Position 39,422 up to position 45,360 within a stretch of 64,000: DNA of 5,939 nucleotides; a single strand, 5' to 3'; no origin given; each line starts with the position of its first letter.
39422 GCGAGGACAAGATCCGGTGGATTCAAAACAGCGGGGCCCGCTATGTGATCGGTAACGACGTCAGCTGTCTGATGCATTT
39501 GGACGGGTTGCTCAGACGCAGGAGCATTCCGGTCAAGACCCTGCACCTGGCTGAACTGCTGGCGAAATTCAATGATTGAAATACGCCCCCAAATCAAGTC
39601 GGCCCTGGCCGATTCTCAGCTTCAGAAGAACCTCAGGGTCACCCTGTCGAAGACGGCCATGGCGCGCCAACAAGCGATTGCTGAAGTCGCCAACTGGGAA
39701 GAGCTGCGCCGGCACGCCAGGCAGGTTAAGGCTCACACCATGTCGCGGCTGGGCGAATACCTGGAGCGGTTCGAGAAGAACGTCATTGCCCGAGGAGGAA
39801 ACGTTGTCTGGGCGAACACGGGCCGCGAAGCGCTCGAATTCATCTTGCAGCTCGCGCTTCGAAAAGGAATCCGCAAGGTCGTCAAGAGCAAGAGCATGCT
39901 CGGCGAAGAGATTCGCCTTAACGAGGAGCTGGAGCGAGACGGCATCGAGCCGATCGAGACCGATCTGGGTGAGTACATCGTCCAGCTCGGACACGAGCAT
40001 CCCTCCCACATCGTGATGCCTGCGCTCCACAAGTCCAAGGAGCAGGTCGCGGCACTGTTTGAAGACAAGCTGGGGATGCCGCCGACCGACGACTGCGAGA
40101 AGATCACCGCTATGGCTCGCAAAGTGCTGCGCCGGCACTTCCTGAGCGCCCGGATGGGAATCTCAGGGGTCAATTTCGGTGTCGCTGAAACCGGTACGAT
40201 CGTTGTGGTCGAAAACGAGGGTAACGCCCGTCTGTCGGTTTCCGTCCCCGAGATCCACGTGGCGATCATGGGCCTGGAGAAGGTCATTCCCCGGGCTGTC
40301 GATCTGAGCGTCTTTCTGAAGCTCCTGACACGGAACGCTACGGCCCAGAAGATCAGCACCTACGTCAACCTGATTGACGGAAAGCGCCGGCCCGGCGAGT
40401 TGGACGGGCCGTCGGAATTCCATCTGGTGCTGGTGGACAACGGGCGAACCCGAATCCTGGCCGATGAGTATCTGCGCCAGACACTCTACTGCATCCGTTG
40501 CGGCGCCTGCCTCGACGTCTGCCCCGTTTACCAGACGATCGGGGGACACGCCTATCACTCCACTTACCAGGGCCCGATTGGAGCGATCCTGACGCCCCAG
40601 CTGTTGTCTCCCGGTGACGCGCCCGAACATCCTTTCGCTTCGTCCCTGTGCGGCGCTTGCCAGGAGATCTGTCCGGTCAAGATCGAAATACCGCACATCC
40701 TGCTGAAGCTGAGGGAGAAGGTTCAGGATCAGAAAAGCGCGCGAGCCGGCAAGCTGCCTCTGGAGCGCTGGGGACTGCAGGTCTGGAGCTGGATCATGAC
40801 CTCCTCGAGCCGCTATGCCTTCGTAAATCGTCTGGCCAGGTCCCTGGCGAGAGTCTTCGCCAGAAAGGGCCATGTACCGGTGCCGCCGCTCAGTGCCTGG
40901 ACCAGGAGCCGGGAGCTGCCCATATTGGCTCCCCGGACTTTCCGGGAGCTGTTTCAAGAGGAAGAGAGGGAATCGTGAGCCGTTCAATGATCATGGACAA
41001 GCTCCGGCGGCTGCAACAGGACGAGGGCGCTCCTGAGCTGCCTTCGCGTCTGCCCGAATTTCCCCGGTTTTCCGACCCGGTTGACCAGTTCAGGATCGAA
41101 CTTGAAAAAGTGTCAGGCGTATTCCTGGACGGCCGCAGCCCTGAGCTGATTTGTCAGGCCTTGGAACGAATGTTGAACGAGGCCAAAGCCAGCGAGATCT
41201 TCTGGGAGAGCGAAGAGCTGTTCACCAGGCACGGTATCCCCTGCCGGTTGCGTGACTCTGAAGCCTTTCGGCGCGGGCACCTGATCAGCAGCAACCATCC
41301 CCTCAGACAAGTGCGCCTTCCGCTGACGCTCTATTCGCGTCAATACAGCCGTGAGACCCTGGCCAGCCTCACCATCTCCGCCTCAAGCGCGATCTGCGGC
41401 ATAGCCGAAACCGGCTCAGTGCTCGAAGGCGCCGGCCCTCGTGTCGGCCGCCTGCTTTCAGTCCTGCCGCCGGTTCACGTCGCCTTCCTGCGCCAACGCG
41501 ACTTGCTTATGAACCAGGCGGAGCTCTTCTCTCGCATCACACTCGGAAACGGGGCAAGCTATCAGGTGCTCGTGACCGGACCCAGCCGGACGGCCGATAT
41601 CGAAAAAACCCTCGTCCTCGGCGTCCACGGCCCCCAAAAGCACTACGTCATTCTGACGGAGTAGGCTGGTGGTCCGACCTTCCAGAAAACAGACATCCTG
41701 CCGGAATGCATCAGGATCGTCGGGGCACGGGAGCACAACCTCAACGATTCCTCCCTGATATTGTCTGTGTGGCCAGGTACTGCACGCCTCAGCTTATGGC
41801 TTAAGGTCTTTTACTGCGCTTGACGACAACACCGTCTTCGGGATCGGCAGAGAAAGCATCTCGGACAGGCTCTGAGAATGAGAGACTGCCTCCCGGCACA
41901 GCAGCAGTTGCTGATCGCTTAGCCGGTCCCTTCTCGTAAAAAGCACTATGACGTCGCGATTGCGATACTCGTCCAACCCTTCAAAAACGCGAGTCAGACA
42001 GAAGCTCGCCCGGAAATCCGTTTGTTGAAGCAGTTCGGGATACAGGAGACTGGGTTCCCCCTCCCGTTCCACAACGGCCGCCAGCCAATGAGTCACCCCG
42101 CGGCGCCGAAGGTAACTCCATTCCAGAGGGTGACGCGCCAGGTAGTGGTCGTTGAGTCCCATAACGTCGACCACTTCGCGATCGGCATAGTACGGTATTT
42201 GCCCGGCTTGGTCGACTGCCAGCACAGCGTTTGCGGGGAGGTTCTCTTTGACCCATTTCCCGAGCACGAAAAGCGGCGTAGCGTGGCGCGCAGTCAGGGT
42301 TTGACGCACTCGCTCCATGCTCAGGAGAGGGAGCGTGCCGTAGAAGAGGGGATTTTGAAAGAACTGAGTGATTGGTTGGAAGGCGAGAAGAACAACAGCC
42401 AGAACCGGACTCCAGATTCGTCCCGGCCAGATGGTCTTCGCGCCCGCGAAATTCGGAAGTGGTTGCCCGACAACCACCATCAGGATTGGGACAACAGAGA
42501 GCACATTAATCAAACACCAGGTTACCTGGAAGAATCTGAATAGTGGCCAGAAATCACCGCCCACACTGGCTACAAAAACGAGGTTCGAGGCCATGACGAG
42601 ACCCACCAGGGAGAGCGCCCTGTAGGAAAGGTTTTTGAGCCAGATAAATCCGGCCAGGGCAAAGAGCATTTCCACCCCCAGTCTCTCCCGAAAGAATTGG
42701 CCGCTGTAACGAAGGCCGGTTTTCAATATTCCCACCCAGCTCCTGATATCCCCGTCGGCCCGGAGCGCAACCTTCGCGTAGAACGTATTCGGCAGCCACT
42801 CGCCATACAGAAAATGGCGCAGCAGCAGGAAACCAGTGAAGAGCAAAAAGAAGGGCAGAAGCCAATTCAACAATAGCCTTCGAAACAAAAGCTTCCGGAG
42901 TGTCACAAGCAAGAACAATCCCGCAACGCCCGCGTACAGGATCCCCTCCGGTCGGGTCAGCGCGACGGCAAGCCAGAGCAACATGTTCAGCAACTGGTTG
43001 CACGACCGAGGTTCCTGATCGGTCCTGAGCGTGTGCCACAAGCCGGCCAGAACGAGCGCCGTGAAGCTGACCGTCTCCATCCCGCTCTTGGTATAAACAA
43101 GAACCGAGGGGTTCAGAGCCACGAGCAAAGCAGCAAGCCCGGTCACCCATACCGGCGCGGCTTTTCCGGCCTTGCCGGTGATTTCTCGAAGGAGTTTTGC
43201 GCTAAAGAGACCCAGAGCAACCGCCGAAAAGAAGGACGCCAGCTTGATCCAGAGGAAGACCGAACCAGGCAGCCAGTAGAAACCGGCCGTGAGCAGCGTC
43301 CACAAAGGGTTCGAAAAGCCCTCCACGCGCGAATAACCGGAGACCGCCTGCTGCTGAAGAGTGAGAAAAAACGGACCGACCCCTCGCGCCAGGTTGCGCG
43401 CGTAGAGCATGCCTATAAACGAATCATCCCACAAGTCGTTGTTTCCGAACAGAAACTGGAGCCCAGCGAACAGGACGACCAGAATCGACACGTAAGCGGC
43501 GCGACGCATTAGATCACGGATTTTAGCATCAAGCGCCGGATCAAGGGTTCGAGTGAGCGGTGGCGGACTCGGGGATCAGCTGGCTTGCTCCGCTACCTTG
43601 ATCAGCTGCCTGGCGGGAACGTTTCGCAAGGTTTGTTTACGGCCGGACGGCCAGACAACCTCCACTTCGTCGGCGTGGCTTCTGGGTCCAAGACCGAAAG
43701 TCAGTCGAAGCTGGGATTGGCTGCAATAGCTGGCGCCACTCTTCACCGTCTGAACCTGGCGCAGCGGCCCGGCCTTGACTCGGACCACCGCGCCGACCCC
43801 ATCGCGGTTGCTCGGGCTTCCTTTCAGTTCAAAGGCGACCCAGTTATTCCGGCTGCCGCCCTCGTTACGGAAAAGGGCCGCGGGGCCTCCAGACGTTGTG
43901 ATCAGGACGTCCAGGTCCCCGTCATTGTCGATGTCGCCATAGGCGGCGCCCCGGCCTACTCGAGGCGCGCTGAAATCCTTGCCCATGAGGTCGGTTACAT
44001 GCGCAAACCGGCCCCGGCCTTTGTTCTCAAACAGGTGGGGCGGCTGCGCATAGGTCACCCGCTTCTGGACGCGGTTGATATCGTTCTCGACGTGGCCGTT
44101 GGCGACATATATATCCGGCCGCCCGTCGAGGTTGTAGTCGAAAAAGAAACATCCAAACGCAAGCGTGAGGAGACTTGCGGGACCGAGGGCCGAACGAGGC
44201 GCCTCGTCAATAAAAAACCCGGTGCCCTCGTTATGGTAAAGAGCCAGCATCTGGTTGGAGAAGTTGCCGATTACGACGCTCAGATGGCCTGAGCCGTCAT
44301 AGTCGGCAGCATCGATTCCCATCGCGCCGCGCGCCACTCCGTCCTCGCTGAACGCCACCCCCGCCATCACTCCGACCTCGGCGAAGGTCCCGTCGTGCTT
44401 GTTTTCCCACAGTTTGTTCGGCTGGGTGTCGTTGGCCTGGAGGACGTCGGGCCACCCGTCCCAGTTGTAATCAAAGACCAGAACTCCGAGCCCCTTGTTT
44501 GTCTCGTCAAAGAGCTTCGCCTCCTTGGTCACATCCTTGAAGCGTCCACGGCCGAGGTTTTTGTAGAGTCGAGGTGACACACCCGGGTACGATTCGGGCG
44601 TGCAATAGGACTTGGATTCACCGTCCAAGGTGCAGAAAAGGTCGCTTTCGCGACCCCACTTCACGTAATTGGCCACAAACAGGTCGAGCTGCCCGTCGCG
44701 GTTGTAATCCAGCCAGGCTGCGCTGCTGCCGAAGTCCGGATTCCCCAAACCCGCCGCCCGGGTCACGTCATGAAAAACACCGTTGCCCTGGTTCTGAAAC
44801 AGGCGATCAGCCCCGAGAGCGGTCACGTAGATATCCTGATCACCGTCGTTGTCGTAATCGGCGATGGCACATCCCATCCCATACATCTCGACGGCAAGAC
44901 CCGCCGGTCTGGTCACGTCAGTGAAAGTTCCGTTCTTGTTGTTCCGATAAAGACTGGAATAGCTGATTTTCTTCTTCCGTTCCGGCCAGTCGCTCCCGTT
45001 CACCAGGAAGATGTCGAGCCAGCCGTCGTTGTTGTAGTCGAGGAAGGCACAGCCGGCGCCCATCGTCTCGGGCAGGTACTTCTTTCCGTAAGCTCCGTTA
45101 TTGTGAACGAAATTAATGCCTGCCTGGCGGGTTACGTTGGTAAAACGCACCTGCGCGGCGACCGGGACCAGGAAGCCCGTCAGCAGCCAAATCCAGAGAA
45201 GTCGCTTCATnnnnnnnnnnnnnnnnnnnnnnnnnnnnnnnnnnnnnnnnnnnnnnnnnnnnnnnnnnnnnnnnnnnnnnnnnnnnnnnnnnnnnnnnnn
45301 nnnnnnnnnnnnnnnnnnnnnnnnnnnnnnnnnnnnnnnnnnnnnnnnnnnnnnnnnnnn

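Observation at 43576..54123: Candidate novel envelope module: two CRTAC1 (FG-GAP/ASPIC-UnbV) proteins flank a membrane multihaem cytochrome-TPR fusion and a dedicated sigma-54 two-component system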

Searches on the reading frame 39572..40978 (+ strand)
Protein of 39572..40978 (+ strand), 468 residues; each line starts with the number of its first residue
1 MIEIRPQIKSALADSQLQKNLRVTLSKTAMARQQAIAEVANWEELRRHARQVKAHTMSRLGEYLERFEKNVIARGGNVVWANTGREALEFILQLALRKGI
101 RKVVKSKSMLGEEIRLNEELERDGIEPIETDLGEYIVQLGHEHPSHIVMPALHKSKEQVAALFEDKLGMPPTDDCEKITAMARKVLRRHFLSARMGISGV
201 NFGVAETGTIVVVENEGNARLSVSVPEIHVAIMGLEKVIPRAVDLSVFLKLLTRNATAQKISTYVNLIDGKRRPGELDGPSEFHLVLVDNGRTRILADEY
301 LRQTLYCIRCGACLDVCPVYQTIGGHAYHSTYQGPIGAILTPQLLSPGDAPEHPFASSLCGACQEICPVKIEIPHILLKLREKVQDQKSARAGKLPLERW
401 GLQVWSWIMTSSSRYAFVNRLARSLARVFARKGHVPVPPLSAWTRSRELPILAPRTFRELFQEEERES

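Call 8: search_protein_families(library=ncbifam, proteins=[window:39572-40978:+], max_evalue=0.001)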
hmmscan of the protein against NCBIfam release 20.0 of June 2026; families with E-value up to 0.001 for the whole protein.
window:39572-40978:+ (468 aa): 9 families
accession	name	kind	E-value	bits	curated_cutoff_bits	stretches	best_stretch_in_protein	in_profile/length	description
TIGR00273.1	TIGR00273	equivalog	2.6e-145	484.6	444.8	1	13-450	2-432/432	LutB/LldF family L-lactate oxidation iron-sulfur protein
NF045670.1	quin_L_LdhH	equivalog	2e-134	449.5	800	1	4-466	2-460/706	L-lactate dehydrogenase (quinone) large subunit LdhH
NF008369.0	PRK11168.1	equivalog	2.5e-06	26.7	278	1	306-465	12-158/401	anaerobic glycerol-3-phosphate dehydrogenase subunit C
NF008434.0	PRK11274.1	equivalog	2.1e-05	23.7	333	1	297-430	18-144/409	glycolate oxidase subunit GlcF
NF058577.1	FdxA_fam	equivalog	5.1e-05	23.4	65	0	306-319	37-50/52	4Fe-4S ferredoxin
TIGR01971.1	NuoI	subfamily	0.00014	21.5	113.05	0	298-328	74-104/121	NADH-quinone oxidoreductase, chain I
TIGR01945.1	rnfC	subfamily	0.00036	19.2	245.95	0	303-319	361-377/435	RnfABCDGE type electron transport complex subunit C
NF004898.0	PRK06259.1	equivalog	0.00047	18.9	385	0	302-387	131-219/488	fumarate reductase (CoM/CoB) subunit TfrB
NF042909.1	FMH_DH_FwdF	exception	0.00052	19.2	375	0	303-319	292-308/336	tungsten-dependent formylmethanofuran dehydrogenase subunit FwdF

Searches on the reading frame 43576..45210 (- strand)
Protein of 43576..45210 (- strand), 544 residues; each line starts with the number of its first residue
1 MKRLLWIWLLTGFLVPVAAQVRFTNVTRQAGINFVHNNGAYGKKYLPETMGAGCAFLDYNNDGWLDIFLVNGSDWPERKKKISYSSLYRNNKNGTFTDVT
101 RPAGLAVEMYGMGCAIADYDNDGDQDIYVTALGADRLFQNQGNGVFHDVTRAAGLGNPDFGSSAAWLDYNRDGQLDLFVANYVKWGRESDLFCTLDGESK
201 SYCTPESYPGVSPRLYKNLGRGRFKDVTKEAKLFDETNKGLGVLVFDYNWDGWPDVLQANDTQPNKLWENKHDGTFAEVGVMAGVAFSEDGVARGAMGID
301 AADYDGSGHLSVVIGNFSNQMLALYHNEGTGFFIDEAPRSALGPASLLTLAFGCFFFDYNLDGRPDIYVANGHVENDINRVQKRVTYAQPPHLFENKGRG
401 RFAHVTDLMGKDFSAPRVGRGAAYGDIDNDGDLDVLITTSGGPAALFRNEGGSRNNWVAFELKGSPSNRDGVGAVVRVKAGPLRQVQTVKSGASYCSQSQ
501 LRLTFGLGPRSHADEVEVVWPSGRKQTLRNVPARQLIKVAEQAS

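Call 3: search_protein_families(library=pfam, proteins=[window:43576-45210:-], max_evalue=0.01)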
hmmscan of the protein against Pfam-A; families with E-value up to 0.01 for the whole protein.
window:43576-45210:- (544 aa): 3 families
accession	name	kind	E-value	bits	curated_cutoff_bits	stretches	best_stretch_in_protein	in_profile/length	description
PF13517.12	FG-GAP_3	-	2.8e-49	166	26.9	7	58-129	1-61/61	FG-GAP-like repeat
PF07593.17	UnbV_ASPIC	-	2.5e-20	72.5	23.4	1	471-537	1-67/68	ASPIC and UnbV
PF01839.29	FG-GAP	-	2.1e-12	47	22.1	2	115-144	6-32/37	FG-GAP repeat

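Call 8: search_protein_families(library=ncbifam, proteins=[window:43576-45210:-], max_evalue=0.001)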
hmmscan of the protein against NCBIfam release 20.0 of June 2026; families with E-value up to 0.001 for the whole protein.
window:43576-45210:- (544 aa): 1 family
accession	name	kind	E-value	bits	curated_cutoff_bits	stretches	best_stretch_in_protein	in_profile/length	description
NF047539.1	XAC2610_fam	domain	9.9e-08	32.4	35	0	56-99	3-43/89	XAC2610-related protein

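Call 30: search_solved_structures(query=window:43576-45210:-, max_evalue=0.01)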
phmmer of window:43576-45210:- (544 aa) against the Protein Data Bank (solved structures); distinct sequences matched with E-value up to 0.01: 1.
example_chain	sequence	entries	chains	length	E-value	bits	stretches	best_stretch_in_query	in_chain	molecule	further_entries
9etn_A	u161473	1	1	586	3.2e-20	75.3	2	97-182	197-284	Cartilage acidic protein 1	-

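Call 53: find_related_loci(query=window:43576-45210:-, collection=metagenome_contigs, flank=8000)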
Query window:43576-45210:- (544 aa) in metagenome_contigs; peptide patterns used: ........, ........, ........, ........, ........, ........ (x = any residue, [..] = any of these).
600 stretches matched a pattern (row limit reached: there are more); 584 encode a relative of the query (tblastn E <= 1e-3); the best 80 are kept; 80 distinct loci.
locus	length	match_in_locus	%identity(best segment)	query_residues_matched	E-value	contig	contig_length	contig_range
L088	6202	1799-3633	82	1-544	0e+0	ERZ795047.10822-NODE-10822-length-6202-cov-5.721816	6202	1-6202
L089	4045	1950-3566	66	4-544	0e+0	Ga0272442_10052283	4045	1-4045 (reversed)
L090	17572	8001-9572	65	18-541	0e+0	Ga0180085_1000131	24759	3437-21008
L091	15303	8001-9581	66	16-541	0e+0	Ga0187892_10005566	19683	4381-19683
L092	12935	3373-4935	65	21-541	0e+0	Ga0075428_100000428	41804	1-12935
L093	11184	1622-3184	65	21-541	0e+0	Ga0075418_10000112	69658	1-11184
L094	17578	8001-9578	65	16-541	0e+0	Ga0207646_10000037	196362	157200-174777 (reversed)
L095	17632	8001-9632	62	1-541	0e+0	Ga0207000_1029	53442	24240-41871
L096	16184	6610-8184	63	18-541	0e+0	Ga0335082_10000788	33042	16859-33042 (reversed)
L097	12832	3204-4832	62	1-541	0e+0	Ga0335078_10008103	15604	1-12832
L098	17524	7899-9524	61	1-541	0e+0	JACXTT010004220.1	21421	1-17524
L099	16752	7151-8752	62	10-541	0e+0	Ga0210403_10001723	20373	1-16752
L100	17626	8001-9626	62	1-541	0e+0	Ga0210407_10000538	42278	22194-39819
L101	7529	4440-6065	62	1-541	0e+0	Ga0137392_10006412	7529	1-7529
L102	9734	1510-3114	64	13-541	0e+0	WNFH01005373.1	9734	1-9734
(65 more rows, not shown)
